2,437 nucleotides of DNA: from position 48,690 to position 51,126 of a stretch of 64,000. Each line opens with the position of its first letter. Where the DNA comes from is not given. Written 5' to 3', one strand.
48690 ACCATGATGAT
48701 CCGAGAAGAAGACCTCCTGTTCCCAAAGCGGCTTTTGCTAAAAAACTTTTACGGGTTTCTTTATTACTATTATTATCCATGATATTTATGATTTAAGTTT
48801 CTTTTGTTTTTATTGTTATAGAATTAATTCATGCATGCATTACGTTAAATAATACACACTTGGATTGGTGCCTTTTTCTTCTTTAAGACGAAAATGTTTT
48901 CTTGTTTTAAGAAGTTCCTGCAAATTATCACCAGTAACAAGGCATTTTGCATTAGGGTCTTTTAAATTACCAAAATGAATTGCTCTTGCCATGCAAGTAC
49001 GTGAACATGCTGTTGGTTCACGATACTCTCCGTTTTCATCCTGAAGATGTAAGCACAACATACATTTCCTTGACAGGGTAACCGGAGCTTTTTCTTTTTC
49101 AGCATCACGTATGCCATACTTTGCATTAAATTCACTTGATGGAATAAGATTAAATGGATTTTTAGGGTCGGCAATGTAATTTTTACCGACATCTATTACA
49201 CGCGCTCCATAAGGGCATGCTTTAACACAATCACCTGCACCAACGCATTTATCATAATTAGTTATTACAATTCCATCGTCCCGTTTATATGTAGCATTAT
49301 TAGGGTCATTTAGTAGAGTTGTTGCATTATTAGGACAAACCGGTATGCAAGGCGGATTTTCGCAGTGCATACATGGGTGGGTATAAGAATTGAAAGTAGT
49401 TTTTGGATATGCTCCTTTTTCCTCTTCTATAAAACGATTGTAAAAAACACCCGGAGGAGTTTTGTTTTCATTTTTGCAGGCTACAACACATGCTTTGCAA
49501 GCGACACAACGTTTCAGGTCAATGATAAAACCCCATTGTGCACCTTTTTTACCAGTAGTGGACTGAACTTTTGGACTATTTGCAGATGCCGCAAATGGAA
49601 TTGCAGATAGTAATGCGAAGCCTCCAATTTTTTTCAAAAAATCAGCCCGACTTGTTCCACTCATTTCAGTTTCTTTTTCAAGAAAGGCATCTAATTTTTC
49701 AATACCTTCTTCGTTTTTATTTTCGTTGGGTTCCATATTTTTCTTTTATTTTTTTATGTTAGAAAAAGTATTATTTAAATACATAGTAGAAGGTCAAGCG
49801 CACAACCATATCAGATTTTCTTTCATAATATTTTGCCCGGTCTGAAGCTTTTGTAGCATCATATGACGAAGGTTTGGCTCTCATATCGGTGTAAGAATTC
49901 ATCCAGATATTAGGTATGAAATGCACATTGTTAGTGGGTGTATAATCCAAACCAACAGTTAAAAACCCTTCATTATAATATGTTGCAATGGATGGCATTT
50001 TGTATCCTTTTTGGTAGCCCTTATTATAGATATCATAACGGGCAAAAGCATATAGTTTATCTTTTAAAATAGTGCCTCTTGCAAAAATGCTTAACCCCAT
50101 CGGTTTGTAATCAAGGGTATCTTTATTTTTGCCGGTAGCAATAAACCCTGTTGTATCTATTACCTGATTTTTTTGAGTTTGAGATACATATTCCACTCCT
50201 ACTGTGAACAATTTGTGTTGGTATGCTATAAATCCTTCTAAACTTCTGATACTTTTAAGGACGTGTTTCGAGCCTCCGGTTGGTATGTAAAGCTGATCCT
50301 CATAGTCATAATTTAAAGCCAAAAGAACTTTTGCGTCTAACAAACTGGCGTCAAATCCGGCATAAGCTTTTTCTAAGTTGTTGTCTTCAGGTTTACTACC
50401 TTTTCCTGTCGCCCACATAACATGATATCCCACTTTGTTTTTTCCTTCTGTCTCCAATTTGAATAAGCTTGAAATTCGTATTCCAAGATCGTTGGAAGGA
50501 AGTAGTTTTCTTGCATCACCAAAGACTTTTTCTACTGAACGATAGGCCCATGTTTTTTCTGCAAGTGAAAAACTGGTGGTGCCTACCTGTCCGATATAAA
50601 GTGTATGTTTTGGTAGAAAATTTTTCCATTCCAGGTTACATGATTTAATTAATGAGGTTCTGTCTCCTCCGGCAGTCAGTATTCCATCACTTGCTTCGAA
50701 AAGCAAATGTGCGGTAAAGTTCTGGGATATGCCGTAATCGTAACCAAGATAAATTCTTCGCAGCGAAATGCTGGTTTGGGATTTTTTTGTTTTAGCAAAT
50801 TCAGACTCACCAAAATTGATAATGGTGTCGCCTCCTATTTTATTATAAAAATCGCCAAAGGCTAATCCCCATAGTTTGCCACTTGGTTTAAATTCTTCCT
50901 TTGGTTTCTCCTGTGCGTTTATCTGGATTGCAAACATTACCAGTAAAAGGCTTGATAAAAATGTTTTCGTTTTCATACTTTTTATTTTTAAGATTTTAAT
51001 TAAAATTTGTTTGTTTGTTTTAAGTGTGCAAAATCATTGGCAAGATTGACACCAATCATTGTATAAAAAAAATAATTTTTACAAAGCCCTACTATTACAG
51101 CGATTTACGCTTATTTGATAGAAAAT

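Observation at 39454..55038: Self-contained 15.6-kb island: oxyanion-type sensor, sigma-54 switch, porin, two-subunit periplasmic Mo-bisPGD enzyme, tatA, FNR-like regulator and Moco pathway, with no quinol-dehydrogenase subunit or cytochrome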

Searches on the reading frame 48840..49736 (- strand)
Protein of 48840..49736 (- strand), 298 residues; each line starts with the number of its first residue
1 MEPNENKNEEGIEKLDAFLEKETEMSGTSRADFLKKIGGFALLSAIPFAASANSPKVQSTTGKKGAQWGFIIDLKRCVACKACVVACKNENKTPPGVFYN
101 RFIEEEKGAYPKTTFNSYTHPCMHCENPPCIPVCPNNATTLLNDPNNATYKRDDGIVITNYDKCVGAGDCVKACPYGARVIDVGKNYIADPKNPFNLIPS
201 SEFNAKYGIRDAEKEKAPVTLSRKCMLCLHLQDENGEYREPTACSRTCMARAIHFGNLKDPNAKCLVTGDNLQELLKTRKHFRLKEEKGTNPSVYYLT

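Call 3: search_protein_families(library=pfam, proteins=[window:48840-49736:-])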
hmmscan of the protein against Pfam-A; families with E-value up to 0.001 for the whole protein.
window:48840-49736:- (298 aa): 8 families
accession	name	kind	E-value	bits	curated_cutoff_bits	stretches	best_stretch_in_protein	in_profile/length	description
PF13247.11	Fer4_11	-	6.7e-11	42.7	26.2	1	119-180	7-60/100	4Fe-4S dicluster domain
PF12838.12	Fer4_7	-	1.7e-10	41.6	27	2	122-178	2-52/52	4Fe-4S dicluster domain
PF12797.12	Fer4_2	-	2.9e-08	33.6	24.5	2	68-88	1-21/22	4Fe-4S binding domain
PF13237.11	Fer4_10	-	1.3e-07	31.8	25.5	1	157-248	2-52/53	4Fe-4S dicluster domain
PF13187.11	Fer4_9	-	1e-06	29.1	27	1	122-178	2-51/52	4Fe-4S dicluster domain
PF00037.32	Fer4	-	6.8e-06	26.1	21.1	1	158-178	2-22/24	4Fe-4S binding domain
PF12837.12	Fer4_6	-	1e-05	25.6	25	1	159-178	4-23/24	4Fe-4S binding domain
PF13183.11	Fer4_8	-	0.00082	20.3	27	0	74-137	2-67/68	4Fe-4S dicluster domain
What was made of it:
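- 48840..49736 (-): B: four-cluster Fe-S subunit with its third Cys group changed to CVGAGDC (predicted [3Fe-4S] distal cluster FS4). Fer4 families (call 3).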

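Call 5: search_protein_families(library=ncbifam, proteins=[window:48840-49736:-], max_evalue=0.001)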
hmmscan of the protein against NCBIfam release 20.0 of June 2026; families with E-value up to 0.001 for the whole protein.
window:48840-49736:- (298 aa): 36 families (the best 25 are shown)
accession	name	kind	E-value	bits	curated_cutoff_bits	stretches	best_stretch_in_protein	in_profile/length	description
NF045797.1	DsrO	equivalog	2e-39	135.4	200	2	28-182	3-153/235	sulfate reduction electron transfer complex DsrMKJOP subunit DsrO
NF011569.0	PRK14993.1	equivalog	1.2e-35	123.2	416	2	29-183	4-151/244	tetrathionate reductase subunit TtrB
TIGR03149.1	cyt_nit_nrfC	equivalog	9.4e-33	113.4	377.6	2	28-183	2-146/225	cytochrome c nitrite reductase Fe-S protein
NF041715.1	arsenate_red_ArrB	equivalog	1.6e-32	112.9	450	2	67-178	2-103/233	arsenate respiratory reductase iron-sulfur subunit ArrB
TIGR02951.1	DMSO_dmsB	equivalog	9e-26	90.8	214.1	1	67-186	1-119/161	DMSO/selenate family reductase complex B subunit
NF041782.1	mnquin_red_QrcC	equivalog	2.6e-25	89.5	400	1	68-298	1-226/239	menaquinone reductase iron-sulfur cluster-binding subunit QrcC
NF038355.1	FDH3_beta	equivalog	1.5e-22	80.5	240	1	68-179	3-101/180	formate dehydrogenase FDH3 subunit beta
NF008134.0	PRK10882.1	equivalog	1.7e-19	70.1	263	2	117-177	108-159/329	hydrogenase 2 operon protein HybA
TIGR03478.1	DMSO_red_II_bet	subfamily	7.3e-19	67.8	480.7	1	104-178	113-178/321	DMSO reductase family type II enzyme, iron-sulfur subunit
NF042979.1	EthbenzDh_ebdB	equivalog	7.7e-18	64.5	740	2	99-181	130-203/354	ethylbenzene dehydrogenase subunit beta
TIGR01660.1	narH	equivalog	2.2e-11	42.9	524.05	2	108-177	169-229/492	nitrate reductase subunit beta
TIGR01582.1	FDH-beta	equivalog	2.9e-11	43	334.7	1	120-180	91-142/283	formate dehydrogenase subunit beta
NF045715.1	sulf_resp_HmcB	equivalog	7.7e-10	38.3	420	1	30-178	2-153/307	sulfate respiration complex iron-sulfur protein HmcB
NF009408.0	PRK12769.1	equivalog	6.1e-09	34.6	1003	1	72-183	7-106/659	formate-dependent uric acid utilization protein AegA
NF007382.0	PRK09898.1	equivalog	3.9e-08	33.1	213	1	69-182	60-174/208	ferredoxin-like protein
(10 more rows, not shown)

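Call 82: search_solved_structures(query=window:48840-49736:-, max_evalue=1e-10, show_alignments=4)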
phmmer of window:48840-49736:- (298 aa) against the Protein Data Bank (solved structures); distinct sequences matched with E-value up to 1e-10: 9.
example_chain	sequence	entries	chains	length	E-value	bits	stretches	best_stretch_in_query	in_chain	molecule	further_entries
2vpw_B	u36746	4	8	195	9.4e-30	107.4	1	68-182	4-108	NRFC PROTEIN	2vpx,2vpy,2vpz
6cz7_B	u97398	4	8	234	7.8e-25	91.2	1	68-178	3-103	4Fe-4S ferredoxin, iron-sulfur binding domain protein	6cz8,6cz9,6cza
4ydd_B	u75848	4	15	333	1.1e-17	67.7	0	104-178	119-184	DMSO reductase family type II enzyme, iron-sulfur subunit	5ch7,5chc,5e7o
2ivf_B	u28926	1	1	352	9.5e-17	64.7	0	95-178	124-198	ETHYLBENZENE DEHYDROGENASE BETA-SUBUNIT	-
9vap_B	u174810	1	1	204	2.9e-16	63.1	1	69-179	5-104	4Fe-4S dicluster domain-containing protein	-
6f0k_B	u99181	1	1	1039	3.3e-14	56.3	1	66-266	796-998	Fe-S-cluster-containing hydrogenase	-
4v4c_B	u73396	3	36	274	4.6e-14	55.8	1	67-179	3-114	Pyrogallol hydroxytransferase small subunit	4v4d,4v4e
6lod_B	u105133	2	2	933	7.5e-12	48.6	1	64-266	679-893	Fe-S-cluster-containing hydrogenase components 1-like protein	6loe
1q16_B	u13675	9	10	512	1.3e-11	47.8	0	112-177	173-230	Respiratory nitrate reductase 1 beta chain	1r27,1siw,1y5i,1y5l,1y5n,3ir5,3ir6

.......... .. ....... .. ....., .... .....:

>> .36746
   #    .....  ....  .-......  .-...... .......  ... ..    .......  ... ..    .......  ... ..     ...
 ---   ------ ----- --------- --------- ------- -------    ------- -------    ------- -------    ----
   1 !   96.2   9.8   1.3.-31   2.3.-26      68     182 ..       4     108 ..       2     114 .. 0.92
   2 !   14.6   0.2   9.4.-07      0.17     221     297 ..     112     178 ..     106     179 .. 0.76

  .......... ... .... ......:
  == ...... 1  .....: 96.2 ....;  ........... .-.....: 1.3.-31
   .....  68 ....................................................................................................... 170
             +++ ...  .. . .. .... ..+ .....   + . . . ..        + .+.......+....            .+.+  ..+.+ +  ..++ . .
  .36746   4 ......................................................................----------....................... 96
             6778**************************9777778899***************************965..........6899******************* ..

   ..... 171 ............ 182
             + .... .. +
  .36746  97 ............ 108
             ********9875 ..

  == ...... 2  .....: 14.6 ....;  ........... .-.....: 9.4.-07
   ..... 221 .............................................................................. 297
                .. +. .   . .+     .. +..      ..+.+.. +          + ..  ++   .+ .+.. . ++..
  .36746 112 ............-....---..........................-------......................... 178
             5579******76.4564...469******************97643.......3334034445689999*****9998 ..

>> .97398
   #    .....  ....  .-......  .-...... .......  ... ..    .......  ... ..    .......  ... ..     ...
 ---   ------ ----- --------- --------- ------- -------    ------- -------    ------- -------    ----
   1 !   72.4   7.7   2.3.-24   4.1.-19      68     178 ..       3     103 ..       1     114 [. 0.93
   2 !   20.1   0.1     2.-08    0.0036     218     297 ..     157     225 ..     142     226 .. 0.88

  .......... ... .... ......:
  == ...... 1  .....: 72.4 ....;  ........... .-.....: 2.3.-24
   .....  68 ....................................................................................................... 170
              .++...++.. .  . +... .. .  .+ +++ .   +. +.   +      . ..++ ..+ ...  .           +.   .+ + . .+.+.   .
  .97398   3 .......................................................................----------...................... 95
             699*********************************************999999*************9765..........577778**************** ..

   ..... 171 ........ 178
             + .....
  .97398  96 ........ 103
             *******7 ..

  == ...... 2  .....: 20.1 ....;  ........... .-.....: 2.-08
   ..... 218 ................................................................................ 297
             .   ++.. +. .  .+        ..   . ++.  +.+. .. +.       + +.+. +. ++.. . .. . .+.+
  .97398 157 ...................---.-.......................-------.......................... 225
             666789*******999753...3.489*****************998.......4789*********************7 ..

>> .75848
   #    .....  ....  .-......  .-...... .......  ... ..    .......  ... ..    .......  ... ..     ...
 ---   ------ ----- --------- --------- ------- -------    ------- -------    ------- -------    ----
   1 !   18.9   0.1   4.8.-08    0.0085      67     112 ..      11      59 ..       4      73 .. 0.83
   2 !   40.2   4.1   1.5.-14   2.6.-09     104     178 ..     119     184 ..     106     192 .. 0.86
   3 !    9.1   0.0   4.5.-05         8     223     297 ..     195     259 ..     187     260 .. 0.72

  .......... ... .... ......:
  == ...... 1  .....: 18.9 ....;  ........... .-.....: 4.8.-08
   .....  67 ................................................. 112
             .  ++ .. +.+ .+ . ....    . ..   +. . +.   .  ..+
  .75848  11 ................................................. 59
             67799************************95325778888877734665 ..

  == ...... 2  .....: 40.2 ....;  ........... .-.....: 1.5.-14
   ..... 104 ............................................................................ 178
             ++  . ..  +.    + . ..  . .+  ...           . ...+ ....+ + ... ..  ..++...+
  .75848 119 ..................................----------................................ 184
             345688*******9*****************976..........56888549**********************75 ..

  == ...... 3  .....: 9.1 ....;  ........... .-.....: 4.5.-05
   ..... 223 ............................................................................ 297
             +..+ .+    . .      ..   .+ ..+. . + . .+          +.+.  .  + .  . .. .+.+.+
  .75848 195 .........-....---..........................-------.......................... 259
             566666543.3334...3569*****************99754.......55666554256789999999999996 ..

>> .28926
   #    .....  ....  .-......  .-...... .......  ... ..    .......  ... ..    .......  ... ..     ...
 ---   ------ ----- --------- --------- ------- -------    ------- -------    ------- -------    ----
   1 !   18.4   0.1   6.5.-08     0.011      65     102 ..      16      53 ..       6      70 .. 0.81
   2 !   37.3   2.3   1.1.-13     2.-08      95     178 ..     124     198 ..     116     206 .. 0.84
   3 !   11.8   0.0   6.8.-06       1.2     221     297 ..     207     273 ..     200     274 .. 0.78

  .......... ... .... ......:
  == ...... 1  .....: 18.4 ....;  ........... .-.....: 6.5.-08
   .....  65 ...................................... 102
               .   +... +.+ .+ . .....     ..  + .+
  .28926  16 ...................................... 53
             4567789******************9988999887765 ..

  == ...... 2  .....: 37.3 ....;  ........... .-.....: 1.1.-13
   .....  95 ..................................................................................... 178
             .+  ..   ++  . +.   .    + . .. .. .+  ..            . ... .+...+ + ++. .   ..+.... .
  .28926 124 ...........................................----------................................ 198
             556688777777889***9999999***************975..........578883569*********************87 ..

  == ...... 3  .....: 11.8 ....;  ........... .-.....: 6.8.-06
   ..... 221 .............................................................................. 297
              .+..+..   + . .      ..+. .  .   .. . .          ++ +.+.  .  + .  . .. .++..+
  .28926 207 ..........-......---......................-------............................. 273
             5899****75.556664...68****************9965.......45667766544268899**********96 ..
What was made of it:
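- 48840..49736 (-): The same substitution is seen in PcrB and EbdB (call 82).
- On Four-cluster Fe-S subunit with [3Fe-4S] FS4 (NarH/PcrB/EbdB type): PcrB has CKGAQAC and EbdB has CKGHRHC in the same alignment columns (call 82).
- Closest known: Respiratory arsenate reductase ArrAB. Different: ArrB keeps four Cys in group III (call 82), whereas this B does not.
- Closest known: Soluble periplasmic type II enzymes PcrAB and EbdABC. Same: The second Cys of Fe-S group III is replaced (PcrB CKGAQAC, EbdB CKGHRHC, window CVGAGDC; call 82).
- PcrB (CKGAQAC) and EbdB (CKGHRHC) show the same change, whereas PsrB and ArrB keep four Cys (call 82).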

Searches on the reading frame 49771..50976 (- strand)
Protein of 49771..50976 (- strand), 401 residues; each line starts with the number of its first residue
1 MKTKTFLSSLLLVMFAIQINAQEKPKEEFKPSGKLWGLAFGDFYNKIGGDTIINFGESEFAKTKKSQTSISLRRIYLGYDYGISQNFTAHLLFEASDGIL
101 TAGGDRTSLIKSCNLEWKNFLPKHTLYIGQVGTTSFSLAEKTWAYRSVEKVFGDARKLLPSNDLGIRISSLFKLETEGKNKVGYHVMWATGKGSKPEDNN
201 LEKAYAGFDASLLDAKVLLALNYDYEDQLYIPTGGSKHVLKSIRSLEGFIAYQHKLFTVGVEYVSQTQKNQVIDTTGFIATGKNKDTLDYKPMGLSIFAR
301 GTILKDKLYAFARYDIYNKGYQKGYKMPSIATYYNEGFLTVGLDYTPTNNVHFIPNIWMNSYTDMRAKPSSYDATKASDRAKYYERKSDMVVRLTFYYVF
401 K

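Call 3: search_protein_families(library=pfam, proteins=[window:49771-50976:-])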
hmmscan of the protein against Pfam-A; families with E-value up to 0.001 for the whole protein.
window:49771-50976:- (401 aa): 0 families

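Call 5: search_protein_families(library=ncbifam, proteins=[window:49771-50976:-], max_evalue=0.001)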
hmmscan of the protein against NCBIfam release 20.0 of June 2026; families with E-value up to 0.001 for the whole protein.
window:49771-50976:- (401 aa): 0 families

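Call 30: search_solved_structures(query=window:49771-50976:-, max_evalue=10)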
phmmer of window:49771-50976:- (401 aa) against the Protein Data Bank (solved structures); distinct sequences matched with E-value up to 10: 0.

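Call 61: search_protein_families(library=pfam, alignment_id=A2, max_evalue=0.01)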
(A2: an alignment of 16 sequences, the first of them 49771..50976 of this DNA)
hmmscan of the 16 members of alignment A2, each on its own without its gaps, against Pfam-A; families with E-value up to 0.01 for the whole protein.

A. member 1, window:49771-50976:- (401 aa): 0 families

B. families by the number of members that match (of 16 scanned): 11 families
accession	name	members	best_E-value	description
PF07396.17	Porin_O_P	4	4e-40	Phosphate-selective porin O and P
PF07642.17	BBP2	1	3e-06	Putative beta-barrel porin-2, OmpL-like. bbp2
PF25526.1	LIP-1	1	0.0013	Liprin-alpha-like coiled coil domain 2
PF25450.1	Rab11-FIP3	1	0.0014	Rab11-FIP3-like domain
PF00170.26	bZIP_1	1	0.0014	bZIP transcription factor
PF04338.18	DUF481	1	0.0034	Protein of unknown function, DUF481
PF07716.20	bZIP_2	1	0.0044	Basic region leucine zipper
PF23991.1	DUF7310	1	0.0045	Coiled-coil region of unknown function (DUF7310)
PF12325.13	TMF_TATA_bd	1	0.0046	TATA element modulatory factor 1 TATA binding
PF00261.25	Tropomyosin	1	0.0065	Tropomyosin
PF13609.12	Porin_4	1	0.0067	Gram-negative porin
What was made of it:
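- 49771..50976 (-): outer-membrane porin, distant OprO/OprP (Porin_O_P) relative; first cistron. 4 of 16 aligned members hit Pfam Porin_O_P directly (call 61).
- On OprO/OprP phosphate-selective porins (Pfam Porin_O_P): The window protein has no direct hit (calls 3, 61).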
